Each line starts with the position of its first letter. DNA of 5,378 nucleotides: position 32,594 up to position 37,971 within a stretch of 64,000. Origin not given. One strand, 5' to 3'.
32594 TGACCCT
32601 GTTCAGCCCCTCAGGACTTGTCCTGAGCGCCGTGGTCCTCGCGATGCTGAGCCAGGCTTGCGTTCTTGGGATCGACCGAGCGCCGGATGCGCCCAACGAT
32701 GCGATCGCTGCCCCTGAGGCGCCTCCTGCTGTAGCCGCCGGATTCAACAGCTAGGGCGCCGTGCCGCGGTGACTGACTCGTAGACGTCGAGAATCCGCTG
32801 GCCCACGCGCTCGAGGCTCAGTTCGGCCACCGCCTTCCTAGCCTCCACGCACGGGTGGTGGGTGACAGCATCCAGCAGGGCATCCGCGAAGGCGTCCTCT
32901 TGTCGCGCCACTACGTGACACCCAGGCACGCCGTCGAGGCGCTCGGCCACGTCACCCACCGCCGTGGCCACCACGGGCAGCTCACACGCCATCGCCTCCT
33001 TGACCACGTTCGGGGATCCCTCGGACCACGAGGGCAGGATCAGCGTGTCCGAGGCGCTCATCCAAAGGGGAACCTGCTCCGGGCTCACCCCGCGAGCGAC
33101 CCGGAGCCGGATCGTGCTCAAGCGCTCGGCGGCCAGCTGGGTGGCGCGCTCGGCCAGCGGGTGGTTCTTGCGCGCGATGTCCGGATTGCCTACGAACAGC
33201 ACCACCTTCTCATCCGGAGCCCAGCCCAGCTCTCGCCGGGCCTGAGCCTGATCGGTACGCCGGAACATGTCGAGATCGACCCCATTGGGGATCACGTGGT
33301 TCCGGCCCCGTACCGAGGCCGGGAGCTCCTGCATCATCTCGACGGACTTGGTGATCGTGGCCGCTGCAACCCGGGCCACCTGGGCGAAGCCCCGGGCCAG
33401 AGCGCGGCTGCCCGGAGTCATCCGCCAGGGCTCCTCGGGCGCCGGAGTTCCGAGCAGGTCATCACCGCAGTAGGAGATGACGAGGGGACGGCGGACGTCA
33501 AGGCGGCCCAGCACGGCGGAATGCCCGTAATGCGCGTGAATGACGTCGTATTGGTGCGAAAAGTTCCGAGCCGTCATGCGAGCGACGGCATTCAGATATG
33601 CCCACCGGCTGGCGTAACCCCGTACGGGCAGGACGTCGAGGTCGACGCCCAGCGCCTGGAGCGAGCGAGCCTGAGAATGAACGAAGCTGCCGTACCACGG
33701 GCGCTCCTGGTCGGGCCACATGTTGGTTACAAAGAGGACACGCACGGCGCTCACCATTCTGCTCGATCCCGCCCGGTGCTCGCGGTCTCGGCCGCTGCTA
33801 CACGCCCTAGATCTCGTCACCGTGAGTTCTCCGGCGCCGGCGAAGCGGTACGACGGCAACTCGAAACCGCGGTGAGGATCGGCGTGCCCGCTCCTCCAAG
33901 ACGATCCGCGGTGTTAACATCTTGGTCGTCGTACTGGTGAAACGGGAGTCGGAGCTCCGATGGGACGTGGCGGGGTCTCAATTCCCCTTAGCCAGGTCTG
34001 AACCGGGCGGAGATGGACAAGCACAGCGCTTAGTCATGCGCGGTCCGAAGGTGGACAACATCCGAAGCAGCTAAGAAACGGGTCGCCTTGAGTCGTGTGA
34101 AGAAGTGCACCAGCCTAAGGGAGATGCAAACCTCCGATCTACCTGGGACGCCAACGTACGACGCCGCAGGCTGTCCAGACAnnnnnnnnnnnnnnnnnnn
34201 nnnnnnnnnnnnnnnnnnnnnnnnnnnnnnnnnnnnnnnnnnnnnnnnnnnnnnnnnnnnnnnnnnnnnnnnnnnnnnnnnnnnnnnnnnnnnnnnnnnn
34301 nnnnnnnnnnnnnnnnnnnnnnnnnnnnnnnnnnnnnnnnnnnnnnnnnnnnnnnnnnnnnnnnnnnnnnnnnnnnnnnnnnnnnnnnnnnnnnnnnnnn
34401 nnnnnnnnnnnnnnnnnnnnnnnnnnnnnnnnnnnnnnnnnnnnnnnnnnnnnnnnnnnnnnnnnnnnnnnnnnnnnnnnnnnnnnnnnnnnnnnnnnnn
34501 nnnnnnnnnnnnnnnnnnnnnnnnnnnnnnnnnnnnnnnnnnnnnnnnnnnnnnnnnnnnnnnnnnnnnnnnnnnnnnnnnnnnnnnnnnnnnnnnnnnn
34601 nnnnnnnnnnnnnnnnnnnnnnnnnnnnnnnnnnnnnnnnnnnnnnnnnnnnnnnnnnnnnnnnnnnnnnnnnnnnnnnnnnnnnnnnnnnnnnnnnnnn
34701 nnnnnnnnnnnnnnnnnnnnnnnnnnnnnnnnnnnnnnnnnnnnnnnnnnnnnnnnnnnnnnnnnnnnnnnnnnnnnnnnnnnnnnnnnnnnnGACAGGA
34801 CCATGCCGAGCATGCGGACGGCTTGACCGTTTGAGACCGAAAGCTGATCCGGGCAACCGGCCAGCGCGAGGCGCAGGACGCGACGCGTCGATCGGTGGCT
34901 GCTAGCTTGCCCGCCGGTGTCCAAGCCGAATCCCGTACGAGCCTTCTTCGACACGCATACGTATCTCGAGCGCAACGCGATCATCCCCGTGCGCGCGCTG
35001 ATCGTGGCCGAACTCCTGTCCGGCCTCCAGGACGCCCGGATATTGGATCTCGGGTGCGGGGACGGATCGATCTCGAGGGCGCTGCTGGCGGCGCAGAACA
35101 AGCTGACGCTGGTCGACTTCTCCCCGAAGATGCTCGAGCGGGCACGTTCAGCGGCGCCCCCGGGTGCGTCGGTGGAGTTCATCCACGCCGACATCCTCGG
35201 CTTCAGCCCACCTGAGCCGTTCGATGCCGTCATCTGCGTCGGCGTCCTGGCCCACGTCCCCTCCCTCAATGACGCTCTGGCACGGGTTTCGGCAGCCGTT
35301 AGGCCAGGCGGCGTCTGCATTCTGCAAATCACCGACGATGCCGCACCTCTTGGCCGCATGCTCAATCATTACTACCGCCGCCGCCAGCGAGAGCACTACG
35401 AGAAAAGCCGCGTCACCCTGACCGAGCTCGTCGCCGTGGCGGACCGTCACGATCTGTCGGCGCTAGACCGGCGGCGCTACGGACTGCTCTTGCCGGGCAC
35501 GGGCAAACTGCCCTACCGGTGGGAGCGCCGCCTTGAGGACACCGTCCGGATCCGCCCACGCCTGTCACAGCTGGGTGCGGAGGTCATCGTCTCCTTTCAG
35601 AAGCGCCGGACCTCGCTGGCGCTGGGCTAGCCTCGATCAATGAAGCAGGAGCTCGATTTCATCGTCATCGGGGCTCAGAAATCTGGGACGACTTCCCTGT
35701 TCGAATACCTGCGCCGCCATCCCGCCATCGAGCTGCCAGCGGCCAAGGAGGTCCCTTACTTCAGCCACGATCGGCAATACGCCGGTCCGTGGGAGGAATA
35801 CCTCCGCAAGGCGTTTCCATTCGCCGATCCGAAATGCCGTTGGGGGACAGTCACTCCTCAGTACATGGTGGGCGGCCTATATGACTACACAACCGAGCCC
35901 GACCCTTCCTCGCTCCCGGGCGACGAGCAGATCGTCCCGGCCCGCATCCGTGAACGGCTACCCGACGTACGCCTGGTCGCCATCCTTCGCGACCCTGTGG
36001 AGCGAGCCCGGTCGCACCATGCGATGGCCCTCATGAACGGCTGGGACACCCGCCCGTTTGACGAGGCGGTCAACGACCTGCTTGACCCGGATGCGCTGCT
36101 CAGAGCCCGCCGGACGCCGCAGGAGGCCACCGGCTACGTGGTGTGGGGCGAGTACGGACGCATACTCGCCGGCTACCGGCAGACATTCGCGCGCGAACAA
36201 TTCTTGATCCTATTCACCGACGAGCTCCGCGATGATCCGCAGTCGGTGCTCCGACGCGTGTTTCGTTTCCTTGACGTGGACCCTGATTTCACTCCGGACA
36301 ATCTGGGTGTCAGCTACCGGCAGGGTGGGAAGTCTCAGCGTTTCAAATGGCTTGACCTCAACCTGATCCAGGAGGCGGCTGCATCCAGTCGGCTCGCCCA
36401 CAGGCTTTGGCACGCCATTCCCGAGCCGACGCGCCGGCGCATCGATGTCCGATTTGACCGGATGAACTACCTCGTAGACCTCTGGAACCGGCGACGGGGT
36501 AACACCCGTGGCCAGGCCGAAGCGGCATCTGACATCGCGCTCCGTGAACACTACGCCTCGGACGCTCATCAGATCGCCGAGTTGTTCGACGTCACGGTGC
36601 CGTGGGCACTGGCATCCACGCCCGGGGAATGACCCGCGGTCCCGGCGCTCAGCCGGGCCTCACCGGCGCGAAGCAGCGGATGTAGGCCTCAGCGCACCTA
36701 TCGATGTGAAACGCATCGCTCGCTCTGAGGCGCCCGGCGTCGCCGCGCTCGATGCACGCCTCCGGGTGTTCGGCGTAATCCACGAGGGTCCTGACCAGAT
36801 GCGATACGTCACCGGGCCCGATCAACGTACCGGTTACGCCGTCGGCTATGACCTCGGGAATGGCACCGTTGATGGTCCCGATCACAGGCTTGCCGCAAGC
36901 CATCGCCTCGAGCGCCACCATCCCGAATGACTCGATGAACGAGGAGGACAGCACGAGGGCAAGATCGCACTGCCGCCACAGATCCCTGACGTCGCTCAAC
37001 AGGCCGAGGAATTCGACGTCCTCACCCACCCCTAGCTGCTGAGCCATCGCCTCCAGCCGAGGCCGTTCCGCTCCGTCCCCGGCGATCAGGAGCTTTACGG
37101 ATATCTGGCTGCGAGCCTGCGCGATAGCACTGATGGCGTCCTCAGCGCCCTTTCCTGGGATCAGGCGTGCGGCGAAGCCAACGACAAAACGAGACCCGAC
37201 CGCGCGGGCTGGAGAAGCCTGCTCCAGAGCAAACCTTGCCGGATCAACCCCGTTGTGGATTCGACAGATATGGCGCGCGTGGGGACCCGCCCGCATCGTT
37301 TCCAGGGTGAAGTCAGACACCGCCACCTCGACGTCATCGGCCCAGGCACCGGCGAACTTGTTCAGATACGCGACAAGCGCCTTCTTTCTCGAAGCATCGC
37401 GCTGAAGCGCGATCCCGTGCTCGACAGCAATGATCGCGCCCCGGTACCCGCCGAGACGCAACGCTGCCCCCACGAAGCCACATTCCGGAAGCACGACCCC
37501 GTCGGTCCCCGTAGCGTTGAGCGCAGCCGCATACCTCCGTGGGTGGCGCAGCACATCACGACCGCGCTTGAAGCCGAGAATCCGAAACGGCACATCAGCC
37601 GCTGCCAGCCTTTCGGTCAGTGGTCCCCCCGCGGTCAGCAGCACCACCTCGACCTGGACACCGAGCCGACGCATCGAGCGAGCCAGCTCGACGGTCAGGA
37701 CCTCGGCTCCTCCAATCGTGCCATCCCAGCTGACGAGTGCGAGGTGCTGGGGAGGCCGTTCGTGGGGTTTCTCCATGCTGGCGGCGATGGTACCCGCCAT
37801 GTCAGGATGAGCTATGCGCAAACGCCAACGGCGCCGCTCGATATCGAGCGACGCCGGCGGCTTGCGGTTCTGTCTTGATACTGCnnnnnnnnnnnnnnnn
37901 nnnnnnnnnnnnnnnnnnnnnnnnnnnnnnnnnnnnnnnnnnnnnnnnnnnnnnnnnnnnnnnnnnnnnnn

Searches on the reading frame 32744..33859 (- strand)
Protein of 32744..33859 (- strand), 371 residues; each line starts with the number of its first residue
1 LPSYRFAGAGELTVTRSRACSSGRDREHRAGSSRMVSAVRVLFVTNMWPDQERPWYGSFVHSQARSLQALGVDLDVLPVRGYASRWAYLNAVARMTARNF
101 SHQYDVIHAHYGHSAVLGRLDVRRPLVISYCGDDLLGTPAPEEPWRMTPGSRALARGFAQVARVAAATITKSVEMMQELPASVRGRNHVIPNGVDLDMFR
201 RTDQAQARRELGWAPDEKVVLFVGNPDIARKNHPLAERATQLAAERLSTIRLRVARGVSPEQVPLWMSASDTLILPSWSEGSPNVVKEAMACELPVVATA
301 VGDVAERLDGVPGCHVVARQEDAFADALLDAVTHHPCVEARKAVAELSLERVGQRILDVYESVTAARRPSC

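Call 38: search_protein_families(library=pfam, proteins=[window:32744-33859:-], max_evalue=0.001)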
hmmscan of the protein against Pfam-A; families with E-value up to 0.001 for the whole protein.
window:32744-33859:- (371 aa): 4 families
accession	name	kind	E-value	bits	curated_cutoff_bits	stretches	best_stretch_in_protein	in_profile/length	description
PF13692.12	Glyco_trans_1_4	-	5.9e-17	62.7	27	1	250-332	59-140/142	Glycosyl transferases group 1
PF00534.26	Glycos_transf_1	-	1.5e-13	51.1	26.4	1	221-334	51-158/172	Glycosyl transferases group 1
PF13439.12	Glyco_transf_4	-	2.1e-11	44.5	28.5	1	43-197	24-169/170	Glycosyltransferase Family 4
PF13579.12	Glyco_trans_4_4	-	3.4e-10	40.9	29.7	1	40-193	20-158/158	Glycosyl transferase 4-like domain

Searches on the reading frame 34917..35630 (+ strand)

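Call 38: search_protein_families(library=pfam, proteins=[window:34917-35630:+], max_evalue=0.001)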
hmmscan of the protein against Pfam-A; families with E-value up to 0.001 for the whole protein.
window:34917-35630:+ (237 aa): 10 families
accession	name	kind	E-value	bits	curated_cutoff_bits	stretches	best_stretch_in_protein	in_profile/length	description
PF13649.12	Methyltransf_25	-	2.8e-20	73.2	27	1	42-132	1-97/97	Methyltransferase domain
PF08242.18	Methyltransf_12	-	2.6e-18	67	30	1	43-134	1-98/98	Methyltransferase domain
PF08241.18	Methyltransf_11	-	2.6e-18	66.9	21.2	1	43-136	1-95/95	Methyltransferase domain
PF13489.12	Methyltransf_23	-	6.9e-17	62.1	27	1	33-180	16-159/164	Methyltransferase domain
PF13847.12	Methyltransf_31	-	2.7e-15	56.7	27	1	39-140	4-113/145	Methyltransferase domain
PF05401.17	NodS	-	1.8e-07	31.7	24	1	36-125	41-133/201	Nodulation protein S (NodS)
PF05175.20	MTS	-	1.4e-06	28.5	23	1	33-107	26-104/170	Methyltransferase small domain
PF01209.24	Ubie_methyltran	-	1.6e-05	24.8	20.1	1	30-134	39-149/233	ubiE/COQ5 methyltransferase family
PF00398.26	RrnaAD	-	1.8e-05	24.4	24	1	38-112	30-108/263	Ribosomal RNA adenine dimethylase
PF08003.17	Methyltransf_9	-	9.2e-05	22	23.8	1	31-137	108-218/315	Protein of unknown function (DUF1698)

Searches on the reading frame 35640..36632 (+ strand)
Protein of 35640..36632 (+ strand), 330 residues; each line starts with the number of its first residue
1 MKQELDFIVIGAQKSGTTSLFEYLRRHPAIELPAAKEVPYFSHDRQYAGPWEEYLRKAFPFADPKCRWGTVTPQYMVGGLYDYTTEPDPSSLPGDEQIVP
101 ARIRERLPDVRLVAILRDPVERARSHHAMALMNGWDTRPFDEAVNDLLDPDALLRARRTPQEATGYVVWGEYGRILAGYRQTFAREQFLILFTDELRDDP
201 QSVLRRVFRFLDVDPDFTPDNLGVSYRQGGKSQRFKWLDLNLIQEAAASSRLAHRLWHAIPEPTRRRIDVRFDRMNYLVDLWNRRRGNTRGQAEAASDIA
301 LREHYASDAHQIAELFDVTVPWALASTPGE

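Call 38: search_protein_families(library=pfam, proteins=[window:35640-36632:+], max_evalue=0.001)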
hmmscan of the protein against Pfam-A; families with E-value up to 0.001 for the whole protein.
window:35640-36632:+ (330 aa): 2 families
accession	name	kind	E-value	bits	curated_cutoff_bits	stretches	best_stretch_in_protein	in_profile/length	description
PF00685.33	Sulfotransfer_1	-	5.7e-12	46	22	1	6-214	3-182/255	Sulfotransferase domain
PF13469.12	Sulfotransfer_3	-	1.1e-10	42.6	27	1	102-214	117-213/216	Sulfotransferase family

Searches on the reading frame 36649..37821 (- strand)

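Call 38: search_protein_families(library=pfam, proteins=[window:36649-37821:-], max_evalue=0.001)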
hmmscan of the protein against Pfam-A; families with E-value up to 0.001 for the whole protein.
window:36649-37821:- (390 aa): 5 families
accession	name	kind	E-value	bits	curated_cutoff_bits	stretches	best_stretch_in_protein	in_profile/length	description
PF00534.26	Glycos_transf_1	-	2.8e-35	121.8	26.4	1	209-359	13-165/172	Glycosyl transferases group 1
PF13692.12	Glyco_trans_1_4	-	6e-31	108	27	1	212-348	2-138/142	Glycosyl transferases group 1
PF13439.12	Glyco_transf_4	-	1.1e-18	68.3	28.5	1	36-196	1-170/170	Glycosyltransferase Family 4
PF13579.12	Glyco_trans_4_4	-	4.8e-11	43.7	29.7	1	37-191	1-158/158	Glycosyl transferase 4-like domain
PF20706.3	GT4-conflict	-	8.2e-09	35.3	26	1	176-314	165-309/385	Family 4 Glycosyltransferase in conflict systems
